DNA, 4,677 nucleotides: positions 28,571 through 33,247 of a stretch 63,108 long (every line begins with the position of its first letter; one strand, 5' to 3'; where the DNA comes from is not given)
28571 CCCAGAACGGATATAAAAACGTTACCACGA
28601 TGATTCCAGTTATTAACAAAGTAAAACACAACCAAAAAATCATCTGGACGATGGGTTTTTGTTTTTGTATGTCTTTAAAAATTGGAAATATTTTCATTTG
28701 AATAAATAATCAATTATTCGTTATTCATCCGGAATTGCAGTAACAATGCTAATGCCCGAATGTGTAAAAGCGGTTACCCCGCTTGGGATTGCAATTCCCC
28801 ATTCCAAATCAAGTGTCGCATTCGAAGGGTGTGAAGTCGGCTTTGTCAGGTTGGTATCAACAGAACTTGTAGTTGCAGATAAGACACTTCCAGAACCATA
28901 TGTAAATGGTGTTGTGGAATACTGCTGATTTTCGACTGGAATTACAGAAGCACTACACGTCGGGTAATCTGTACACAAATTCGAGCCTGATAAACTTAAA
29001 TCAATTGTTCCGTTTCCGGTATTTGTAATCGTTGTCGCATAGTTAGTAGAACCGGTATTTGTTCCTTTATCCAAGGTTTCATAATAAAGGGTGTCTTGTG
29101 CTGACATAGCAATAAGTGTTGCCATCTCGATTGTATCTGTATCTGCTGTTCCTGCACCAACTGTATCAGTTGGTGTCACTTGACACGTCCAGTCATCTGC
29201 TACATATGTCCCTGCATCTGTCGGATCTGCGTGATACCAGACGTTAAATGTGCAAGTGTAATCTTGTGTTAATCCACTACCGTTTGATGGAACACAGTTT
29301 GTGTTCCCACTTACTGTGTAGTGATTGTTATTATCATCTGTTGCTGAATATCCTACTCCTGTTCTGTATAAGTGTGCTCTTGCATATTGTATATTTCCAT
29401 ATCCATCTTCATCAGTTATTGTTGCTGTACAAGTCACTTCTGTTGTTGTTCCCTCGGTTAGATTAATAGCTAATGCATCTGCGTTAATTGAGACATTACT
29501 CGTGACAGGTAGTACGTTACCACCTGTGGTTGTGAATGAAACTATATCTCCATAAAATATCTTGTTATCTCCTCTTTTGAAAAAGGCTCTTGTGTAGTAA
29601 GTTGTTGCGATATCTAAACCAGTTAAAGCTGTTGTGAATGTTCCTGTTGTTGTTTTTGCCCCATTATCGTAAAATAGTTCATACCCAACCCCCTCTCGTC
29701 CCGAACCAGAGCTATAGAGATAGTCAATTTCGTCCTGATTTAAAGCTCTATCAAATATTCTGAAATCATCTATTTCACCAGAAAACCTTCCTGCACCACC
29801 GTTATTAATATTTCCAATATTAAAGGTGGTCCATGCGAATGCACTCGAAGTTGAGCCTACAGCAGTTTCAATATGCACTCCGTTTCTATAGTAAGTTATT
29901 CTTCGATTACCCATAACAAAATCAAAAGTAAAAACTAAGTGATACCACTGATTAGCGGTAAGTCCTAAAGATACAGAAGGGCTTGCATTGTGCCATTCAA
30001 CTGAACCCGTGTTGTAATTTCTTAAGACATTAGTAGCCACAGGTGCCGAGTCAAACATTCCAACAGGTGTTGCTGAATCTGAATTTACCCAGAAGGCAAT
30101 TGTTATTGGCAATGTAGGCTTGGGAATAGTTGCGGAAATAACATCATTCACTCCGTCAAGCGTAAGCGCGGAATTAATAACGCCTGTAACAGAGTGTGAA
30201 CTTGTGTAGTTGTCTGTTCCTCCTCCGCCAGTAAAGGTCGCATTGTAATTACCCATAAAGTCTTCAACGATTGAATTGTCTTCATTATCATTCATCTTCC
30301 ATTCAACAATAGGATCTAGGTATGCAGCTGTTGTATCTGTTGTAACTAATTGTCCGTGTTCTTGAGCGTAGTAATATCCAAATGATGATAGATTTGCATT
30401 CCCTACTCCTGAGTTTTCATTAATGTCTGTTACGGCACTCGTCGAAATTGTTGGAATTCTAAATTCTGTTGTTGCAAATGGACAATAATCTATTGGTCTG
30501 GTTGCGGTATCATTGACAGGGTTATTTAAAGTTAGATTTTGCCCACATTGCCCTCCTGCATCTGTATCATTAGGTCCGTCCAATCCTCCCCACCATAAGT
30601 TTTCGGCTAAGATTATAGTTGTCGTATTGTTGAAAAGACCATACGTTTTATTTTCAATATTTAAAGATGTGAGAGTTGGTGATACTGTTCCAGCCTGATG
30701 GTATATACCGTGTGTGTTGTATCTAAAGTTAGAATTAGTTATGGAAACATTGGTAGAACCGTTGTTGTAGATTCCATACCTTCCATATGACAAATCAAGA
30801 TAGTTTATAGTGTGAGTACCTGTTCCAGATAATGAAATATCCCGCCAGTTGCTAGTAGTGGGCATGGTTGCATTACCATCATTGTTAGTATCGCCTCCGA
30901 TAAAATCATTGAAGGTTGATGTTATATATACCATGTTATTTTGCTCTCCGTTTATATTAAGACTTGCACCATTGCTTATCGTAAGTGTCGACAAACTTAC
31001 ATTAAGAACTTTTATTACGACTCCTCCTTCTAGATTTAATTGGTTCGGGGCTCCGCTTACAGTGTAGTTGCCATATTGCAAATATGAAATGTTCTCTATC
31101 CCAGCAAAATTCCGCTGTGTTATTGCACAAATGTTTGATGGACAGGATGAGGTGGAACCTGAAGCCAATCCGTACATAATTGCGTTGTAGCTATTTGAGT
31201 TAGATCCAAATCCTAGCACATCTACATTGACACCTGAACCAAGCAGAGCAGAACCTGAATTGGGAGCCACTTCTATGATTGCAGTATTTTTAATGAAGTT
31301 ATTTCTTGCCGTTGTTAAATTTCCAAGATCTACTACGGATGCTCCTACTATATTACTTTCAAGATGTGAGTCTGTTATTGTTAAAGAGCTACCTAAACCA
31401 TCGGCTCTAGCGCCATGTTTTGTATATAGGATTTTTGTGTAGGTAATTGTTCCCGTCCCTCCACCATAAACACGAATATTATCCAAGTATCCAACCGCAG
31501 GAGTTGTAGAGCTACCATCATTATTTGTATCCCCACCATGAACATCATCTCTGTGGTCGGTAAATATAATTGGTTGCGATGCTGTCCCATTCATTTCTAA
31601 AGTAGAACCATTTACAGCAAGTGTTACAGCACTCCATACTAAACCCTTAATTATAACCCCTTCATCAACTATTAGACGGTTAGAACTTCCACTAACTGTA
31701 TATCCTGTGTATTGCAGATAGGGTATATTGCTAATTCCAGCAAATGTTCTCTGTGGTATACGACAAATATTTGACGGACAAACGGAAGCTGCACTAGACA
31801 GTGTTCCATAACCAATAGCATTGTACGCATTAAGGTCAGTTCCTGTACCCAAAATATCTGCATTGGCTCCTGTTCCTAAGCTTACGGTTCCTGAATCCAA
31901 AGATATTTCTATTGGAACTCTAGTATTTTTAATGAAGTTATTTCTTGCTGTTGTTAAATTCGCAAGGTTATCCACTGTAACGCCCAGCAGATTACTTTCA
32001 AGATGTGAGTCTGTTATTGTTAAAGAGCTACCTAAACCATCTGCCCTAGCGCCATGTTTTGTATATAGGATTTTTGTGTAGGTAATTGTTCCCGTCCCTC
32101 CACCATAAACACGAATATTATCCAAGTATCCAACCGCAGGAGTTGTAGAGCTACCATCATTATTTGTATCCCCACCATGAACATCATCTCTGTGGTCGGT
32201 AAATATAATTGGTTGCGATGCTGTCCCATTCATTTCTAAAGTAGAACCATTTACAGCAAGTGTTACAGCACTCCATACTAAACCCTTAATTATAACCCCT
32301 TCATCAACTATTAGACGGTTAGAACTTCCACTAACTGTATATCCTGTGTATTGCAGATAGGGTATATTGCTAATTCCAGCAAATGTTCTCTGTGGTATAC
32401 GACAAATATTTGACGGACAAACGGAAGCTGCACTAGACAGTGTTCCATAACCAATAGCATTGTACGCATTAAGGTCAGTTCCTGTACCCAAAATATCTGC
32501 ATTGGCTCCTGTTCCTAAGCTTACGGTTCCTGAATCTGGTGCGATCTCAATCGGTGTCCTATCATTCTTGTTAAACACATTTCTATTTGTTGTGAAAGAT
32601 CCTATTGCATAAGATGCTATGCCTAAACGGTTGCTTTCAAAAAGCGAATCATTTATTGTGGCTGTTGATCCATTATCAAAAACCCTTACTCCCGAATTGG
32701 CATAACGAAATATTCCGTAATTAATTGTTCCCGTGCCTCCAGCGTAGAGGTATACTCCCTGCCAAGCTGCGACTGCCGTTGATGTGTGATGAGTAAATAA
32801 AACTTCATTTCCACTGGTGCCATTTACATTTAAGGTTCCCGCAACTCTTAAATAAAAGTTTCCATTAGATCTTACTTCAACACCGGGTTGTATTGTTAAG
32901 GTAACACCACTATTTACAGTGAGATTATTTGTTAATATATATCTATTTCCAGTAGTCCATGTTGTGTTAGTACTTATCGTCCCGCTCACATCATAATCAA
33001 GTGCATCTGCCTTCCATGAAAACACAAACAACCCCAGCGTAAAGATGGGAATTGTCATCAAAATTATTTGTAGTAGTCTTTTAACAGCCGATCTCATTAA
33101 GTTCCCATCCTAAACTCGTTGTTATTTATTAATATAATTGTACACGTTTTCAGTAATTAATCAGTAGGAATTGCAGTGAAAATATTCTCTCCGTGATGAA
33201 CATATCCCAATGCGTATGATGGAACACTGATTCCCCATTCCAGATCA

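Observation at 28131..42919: Co-oriented six-gene cluster of giant and Cys-rich secreted proteins: candidate undescribed cell-surface/adhesion system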

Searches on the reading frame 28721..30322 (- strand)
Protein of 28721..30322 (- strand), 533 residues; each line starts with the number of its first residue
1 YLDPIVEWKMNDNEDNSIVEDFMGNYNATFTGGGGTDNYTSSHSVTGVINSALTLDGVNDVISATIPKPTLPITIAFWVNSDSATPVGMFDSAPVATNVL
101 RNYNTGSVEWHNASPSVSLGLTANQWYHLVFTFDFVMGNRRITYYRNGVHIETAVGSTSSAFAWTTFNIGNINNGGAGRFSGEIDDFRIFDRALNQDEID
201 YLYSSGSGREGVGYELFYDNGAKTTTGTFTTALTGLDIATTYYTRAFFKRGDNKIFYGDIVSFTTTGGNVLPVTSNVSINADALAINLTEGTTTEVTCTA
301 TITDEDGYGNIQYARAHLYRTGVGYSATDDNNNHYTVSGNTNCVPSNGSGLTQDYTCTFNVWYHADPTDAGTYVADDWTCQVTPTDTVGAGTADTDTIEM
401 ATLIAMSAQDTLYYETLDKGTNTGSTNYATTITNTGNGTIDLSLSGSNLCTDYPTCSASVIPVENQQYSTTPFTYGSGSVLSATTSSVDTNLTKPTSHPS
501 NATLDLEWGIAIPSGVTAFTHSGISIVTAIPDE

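Call 90: find_related_loci(query=A6, collection=metagenome_contigs, flank=8000)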
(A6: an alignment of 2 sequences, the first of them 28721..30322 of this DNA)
Query A6 (533 aa) in metagenome_contigs; peptide patterns used: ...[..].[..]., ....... (x = any residue, [..] = any of these).
265 stretches matched a pattern, but none encodes a relative of the query by tblastn (E <= 1e-3).

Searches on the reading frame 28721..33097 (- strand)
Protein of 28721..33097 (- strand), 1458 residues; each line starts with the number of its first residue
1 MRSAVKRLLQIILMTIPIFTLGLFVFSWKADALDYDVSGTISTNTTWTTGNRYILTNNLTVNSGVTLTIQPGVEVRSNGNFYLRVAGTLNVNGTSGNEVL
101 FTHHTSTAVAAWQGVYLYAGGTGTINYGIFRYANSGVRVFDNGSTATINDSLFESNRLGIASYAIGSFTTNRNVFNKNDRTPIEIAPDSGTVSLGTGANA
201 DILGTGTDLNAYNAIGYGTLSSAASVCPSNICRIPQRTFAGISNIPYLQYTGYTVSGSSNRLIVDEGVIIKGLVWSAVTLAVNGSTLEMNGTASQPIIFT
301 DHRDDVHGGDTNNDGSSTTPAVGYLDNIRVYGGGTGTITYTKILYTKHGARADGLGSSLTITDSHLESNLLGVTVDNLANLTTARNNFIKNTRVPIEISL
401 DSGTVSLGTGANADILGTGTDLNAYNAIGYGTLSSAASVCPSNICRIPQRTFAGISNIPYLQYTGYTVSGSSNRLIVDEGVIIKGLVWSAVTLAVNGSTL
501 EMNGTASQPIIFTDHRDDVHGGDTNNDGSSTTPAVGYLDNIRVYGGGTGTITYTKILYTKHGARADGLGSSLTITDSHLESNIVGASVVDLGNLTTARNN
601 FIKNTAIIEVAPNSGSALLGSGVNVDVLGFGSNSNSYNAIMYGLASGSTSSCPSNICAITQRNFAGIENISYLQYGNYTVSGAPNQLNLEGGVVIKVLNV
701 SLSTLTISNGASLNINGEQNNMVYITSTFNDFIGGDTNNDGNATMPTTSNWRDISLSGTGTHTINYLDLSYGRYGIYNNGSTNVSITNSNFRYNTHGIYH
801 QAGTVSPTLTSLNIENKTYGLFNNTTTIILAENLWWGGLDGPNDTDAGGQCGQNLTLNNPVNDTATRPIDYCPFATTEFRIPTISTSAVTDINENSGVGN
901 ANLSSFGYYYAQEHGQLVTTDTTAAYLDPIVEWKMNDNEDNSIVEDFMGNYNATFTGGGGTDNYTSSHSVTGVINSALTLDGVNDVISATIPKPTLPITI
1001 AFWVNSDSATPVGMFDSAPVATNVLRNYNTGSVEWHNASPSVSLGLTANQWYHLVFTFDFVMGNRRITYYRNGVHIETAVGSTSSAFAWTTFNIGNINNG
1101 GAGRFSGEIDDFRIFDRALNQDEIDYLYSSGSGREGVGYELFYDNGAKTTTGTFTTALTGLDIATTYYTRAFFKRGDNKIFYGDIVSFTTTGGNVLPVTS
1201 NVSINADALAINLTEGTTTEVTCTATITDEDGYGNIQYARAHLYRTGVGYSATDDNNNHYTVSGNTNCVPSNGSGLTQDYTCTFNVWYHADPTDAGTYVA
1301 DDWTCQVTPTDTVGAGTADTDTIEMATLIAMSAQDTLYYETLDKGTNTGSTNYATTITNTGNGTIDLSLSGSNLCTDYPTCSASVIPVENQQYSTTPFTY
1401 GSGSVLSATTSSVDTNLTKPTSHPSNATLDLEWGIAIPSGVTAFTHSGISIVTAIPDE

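Call 5: search_protein_families(library=pfam, proteins=[window:28721-33097:-], max_evalue=1)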
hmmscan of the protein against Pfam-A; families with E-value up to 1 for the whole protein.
window:28721-33097:- (1458 aa): 3 families
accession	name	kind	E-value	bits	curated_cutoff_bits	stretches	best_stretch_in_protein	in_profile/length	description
PF13385.13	Laminin_G_3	-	2.7e-19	70.3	27.6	1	994-1124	15-150/151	Concanavalin A-like lectin/glucanases superfamily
PF22464.2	Spike_JR1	-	0.12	13.2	26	0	256-281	39-64/78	Spike protein P1, first jelly-roll domain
PF25633.1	Anula_coat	-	0.15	12.3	27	1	956-1028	76-156/217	Anulavirus coat protein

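Call 6: search_protein_families(library=ncbifam, proteins=[window:28721-33097:-], max_evalue=1)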
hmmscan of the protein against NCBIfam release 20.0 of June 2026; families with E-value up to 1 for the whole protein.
window:28721-33097:- (1458 aa): 1 family
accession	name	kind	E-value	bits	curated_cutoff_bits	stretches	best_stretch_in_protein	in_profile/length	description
NF052521.1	TafC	equivalog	0.0022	17.2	410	1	1036-1133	269-365/373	TafC family fimbrial protein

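Call 12: search_solved_structures(query=window:28721-33097:-, max_evalue=1)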
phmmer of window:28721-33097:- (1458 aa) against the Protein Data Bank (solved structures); distinct sequences matched with E-value up to 1: 4.
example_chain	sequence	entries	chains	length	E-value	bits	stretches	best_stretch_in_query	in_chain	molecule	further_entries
4qvs_A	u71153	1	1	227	4.1e-05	24.6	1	955-1129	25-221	S-layer domain-containing protein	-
9qwm_B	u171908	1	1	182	0.23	12.2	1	179-268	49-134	Darpin G11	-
6s9s_F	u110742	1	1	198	0.24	12.1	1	119-262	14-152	Darpin 10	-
8wfx_I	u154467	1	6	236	0.92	10.2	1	1066-1158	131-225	CRISPR system Cms endoribonuclease Csm3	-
